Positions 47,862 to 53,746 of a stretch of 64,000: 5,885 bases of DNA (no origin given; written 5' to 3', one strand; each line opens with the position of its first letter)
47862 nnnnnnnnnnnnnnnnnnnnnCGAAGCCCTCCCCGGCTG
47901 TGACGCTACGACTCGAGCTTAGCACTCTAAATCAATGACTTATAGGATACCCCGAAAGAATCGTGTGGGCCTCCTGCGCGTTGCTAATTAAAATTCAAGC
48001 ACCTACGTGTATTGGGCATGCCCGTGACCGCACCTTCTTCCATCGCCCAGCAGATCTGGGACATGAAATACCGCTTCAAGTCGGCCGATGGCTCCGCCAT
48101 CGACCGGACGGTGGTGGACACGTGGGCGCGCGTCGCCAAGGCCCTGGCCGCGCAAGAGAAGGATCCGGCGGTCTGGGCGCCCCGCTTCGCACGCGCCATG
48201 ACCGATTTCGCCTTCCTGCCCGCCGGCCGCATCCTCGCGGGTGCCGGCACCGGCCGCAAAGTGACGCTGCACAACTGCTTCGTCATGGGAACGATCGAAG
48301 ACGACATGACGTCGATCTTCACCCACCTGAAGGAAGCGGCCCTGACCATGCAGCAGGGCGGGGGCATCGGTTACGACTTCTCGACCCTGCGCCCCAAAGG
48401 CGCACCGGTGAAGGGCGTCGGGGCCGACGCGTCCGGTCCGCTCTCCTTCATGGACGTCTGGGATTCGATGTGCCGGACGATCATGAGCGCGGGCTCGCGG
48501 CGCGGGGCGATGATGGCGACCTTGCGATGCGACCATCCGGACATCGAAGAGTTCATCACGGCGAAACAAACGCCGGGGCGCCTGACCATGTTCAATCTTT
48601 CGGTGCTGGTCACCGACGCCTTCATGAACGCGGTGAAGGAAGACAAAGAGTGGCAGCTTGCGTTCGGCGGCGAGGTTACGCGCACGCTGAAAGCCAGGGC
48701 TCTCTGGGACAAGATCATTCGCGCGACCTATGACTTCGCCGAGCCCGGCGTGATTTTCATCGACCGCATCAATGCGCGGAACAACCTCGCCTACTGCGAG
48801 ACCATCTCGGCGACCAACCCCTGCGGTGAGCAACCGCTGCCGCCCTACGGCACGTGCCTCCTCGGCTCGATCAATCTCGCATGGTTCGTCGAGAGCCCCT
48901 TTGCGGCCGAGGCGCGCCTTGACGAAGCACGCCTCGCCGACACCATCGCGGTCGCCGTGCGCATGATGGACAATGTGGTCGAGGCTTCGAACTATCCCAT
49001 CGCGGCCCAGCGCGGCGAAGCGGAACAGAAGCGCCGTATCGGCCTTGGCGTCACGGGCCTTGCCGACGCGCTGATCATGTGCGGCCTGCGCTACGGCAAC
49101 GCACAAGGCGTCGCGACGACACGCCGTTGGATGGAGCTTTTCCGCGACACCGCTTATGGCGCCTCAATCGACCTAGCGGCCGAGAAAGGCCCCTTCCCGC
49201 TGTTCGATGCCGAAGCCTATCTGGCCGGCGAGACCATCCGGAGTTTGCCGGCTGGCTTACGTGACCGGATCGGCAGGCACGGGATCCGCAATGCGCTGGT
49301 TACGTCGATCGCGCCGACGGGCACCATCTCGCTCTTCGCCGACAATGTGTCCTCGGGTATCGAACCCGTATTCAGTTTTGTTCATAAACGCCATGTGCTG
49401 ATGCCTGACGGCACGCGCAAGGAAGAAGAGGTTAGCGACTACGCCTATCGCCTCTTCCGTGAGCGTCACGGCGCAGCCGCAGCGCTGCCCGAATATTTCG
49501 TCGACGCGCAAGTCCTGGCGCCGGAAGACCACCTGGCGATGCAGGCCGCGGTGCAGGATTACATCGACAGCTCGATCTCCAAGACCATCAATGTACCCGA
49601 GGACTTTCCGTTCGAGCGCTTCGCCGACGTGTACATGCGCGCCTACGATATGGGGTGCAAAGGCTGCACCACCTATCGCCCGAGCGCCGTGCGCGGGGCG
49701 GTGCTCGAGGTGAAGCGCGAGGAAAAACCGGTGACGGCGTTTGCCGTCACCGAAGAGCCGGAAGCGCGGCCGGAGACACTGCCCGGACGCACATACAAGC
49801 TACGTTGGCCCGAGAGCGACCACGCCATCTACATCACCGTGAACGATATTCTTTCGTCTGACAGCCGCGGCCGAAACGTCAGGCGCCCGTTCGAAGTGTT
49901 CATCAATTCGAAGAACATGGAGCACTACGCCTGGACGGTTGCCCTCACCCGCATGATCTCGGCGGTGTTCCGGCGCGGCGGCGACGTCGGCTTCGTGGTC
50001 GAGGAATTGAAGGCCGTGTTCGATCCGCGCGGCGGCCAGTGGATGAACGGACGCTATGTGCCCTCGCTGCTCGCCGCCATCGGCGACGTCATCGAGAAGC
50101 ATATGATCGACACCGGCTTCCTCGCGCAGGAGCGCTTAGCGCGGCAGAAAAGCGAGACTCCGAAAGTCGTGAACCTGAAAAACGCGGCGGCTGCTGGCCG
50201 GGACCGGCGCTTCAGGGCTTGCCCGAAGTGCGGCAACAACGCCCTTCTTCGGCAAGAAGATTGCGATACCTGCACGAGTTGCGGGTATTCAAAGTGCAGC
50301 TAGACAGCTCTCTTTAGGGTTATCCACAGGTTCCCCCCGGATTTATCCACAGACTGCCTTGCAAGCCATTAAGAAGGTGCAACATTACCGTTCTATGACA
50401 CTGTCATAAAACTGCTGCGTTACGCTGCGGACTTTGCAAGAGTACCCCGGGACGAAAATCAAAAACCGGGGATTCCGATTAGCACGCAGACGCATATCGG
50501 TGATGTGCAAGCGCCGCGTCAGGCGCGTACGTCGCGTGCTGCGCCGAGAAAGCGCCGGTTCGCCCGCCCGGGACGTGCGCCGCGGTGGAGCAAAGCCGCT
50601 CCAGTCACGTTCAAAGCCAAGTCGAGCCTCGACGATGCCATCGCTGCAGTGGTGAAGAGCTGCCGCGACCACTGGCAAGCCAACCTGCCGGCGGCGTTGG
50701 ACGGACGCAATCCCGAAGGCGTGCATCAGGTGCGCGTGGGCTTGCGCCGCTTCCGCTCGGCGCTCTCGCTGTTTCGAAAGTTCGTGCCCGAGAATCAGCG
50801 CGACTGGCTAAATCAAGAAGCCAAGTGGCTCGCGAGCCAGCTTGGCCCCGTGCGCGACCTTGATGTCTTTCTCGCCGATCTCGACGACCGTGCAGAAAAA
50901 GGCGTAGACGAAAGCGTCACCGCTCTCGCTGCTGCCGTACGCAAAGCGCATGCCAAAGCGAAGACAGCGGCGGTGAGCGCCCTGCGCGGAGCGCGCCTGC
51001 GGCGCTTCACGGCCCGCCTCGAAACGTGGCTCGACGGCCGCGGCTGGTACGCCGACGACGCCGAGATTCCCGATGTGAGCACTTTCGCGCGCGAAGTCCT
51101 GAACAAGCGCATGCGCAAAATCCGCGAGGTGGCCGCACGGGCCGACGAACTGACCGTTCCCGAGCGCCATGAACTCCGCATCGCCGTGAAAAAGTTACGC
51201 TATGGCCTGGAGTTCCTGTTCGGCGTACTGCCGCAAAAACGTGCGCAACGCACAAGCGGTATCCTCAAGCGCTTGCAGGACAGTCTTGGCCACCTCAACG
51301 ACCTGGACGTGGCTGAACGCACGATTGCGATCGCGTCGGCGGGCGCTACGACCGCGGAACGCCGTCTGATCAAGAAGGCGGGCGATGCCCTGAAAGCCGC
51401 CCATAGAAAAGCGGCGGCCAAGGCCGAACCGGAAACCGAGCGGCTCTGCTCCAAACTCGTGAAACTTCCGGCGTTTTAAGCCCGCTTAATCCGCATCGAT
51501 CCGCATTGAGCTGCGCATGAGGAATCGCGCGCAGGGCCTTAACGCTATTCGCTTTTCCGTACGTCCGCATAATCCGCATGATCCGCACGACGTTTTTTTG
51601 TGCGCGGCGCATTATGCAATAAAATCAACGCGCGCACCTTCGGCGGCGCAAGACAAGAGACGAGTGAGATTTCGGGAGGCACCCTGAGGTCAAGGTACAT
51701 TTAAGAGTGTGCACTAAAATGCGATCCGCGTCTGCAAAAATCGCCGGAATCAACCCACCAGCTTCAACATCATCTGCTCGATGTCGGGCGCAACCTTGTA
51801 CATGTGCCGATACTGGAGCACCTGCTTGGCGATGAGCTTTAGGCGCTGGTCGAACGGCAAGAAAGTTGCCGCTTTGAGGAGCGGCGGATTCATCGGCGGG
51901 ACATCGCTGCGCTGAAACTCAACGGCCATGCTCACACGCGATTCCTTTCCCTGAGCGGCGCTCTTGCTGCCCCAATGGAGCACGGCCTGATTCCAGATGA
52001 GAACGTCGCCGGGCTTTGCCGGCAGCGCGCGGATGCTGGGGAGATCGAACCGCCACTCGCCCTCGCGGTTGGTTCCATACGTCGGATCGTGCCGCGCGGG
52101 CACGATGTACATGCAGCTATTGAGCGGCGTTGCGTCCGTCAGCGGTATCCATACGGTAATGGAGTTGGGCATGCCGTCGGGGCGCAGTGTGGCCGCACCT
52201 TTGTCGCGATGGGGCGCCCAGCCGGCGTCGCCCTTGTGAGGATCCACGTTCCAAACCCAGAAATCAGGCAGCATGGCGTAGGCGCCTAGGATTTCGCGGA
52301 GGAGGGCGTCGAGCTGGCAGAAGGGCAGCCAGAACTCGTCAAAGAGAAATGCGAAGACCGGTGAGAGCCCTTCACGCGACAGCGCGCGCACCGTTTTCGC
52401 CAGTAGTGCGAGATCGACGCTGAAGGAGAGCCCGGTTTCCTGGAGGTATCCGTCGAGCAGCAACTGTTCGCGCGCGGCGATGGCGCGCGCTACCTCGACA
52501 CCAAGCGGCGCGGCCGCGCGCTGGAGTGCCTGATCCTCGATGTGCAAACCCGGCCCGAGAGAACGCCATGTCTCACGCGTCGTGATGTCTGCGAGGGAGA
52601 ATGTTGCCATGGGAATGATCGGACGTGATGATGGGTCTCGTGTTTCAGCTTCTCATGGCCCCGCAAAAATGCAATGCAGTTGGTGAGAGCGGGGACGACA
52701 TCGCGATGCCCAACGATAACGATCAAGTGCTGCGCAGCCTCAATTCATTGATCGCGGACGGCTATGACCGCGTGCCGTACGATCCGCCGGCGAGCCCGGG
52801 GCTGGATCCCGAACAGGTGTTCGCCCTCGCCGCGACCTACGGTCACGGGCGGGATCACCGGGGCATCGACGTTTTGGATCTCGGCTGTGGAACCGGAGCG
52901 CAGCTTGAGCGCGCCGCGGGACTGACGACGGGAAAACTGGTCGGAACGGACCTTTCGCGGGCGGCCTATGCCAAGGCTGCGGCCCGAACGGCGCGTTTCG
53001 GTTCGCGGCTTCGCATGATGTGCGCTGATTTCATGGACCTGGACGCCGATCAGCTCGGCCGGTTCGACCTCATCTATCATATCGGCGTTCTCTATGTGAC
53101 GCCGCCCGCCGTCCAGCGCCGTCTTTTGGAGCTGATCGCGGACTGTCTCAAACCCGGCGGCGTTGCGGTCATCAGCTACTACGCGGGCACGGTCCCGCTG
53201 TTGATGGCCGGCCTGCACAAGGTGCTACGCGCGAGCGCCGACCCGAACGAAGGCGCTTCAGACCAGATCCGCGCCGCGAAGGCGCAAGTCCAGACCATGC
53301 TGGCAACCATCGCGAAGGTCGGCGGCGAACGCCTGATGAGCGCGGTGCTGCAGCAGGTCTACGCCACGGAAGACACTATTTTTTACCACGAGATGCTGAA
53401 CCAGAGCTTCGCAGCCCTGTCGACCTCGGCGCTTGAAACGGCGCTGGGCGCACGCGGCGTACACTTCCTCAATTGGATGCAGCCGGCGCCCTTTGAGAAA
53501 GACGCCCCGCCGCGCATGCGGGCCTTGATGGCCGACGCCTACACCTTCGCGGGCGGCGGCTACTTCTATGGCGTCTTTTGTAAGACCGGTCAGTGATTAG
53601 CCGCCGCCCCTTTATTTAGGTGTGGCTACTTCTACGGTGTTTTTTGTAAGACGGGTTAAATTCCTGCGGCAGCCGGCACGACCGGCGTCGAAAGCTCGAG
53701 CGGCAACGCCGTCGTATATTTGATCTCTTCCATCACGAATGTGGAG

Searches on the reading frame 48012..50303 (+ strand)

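Call 77: search_protein_families(library=pfam, proteins=[window:48012-50303:+], max_evalue=0.0001)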
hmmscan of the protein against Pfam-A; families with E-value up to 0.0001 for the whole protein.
window:48012-50303:+ (763 aa): 3 families
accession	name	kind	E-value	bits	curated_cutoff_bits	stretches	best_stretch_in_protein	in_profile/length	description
PF02867.20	Ribonuc_red_lgC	-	1.7e-125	420.1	23.9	1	88-555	2-523/523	Ribonucleotide reductase, barrel domain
PF00317.26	Ribonuc_red_lgN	-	7.5e-14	52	28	1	9-82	4-76/77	Ribonucleotide reductase, all-alpha domain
PF12637.14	TSCPD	-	1.4e-09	38.6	22.8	1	594-698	2-88/88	TSCPD domain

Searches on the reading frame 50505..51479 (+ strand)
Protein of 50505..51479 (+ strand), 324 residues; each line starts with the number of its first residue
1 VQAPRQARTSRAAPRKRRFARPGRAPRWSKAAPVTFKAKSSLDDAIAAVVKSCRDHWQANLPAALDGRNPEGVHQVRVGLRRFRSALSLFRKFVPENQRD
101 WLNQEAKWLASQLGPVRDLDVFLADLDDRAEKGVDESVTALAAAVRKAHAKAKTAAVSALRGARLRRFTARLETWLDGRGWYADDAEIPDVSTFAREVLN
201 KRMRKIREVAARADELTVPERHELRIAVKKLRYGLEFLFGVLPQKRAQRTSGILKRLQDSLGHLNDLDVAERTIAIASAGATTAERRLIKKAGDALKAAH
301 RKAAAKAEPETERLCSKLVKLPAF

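Call 77: search_protein_families(library=pfam, proteins=[window:50505-51479:+], max_evalue=0.0001)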
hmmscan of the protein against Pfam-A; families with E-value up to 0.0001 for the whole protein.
window:50505-51479:+ (324 aa): 1 family
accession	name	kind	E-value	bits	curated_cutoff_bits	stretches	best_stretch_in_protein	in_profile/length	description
PF05235.19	CHAD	-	1.8e-57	195.4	25.6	1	49-274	2-227/228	CHAD domain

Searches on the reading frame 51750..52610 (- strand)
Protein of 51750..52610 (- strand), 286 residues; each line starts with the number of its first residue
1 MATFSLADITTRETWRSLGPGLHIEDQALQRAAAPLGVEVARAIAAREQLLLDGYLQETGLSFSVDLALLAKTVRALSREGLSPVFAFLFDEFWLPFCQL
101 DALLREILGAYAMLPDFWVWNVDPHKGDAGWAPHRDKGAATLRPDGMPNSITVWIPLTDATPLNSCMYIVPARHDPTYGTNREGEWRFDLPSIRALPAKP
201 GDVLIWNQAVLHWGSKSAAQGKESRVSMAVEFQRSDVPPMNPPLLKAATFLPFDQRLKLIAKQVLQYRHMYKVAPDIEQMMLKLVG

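Call 77: search_protein_families(library=pfam, proteins=[window:51750-52610:-], max_evalue=0.0001)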
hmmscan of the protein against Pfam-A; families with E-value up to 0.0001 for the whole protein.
window:51750-52610:- (286 aa): 1 family
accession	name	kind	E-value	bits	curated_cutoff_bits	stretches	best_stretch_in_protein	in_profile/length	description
PF05721.19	PhyH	-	3.2e-14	54.1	22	1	85-214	60-202/213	Phytanoyl-CoA dioxygenase (PhyH)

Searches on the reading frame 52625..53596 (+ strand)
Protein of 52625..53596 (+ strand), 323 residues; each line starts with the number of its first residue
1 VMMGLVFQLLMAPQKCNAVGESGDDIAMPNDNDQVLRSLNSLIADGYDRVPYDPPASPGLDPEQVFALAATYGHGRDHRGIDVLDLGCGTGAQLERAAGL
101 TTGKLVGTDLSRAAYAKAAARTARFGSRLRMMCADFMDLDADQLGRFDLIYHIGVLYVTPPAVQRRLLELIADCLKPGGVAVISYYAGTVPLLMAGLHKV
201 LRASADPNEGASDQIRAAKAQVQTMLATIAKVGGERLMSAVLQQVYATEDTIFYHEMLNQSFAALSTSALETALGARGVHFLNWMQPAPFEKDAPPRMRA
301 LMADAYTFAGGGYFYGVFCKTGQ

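Call 77: search_protein_families(library=pfam, proteins=[window:52625-53596:+], max_evalue=0.0001)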
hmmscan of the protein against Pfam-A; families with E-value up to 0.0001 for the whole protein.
window:52625-53596:+ (323 aa): 8 families
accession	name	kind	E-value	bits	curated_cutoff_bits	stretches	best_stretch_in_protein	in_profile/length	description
PF13649.12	Methyltransf_25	-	2.7e-17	63.7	27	1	83-179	1-97/97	Methyltransferase domain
PF08242.18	Methyltransf_12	-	6.9e-14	52.8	30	1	84-180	1-97/98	Methyltransferase domain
PF08241.18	Methyltransf_11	-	1.2e-12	48.7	21.2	1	84-183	1-95/95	Methyltransferase domain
PF13489.12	Methyltransf_23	-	2.9e-12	47.1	27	1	76-198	19-131/164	Methyltransferase domain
PF13847.12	Methyltransf_31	-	3e-12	46.9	27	1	78-193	2-119/145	Methyltransferase domain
PF02353.26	CMAS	-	1.8e-05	24.7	27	1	78-182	61-163/273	Mycolic acid cyclopropane synthetase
PF05724.17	TPMT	-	2.4e-05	24.6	26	1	87-180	45-150/218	Thiopurine S-methyltransferase (TPMT)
PF08003.17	Methyltransf_9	-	6.8e-05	22.4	23.8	1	77-183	113-217/315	Protein of unknown function (DUF1698)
